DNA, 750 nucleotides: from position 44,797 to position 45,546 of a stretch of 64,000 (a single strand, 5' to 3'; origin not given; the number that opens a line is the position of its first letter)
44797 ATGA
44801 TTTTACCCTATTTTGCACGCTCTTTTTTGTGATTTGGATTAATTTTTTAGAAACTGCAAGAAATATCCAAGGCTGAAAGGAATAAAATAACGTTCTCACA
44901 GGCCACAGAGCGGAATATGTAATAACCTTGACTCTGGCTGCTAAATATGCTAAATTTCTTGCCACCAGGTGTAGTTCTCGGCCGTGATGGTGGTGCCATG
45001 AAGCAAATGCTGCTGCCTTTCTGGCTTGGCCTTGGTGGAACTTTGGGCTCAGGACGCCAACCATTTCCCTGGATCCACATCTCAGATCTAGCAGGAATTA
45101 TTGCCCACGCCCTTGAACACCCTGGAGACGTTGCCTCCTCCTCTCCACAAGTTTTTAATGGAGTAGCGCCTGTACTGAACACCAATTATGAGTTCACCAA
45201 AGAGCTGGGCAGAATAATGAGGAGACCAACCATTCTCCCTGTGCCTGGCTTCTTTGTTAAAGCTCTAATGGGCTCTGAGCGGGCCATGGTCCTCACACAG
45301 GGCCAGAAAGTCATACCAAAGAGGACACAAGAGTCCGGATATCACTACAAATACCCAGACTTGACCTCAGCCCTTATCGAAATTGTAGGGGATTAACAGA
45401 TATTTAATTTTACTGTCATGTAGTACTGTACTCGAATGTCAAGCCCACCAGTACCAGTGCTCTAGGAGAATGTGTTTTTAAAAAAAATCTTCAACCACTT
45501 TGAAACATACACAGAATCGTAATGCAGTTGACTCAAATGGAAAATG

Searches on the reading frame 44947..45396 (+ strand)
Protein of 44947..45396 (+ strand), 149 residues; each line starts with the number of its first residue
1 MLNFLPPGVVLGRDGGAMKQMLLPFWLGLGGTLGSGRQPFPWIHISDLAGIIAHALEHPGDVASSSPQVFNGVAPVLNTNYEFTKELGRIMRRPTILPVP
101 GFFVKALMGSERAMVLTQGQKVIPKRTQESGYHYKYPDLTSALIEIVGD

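Call 20: search_protein_families(library=pfam, proteins=[window:44947-45396:+])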
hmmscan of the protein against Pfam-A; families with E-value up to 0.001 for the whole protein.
window:44947-45396:+ (149 aa): 1 family
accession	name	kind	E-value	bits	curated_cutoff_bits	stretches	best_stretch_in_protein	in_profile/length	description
PF08338.16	DUF1731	-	1.3e-17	63.6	27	1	99-144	1-45/47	Domain of unknown function (DUF1731)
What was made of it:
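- On Teleost ltb4r2b orthologue group: It also has an sdr39u1-like DUF1731 exon at 44947-45396 (call 20).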
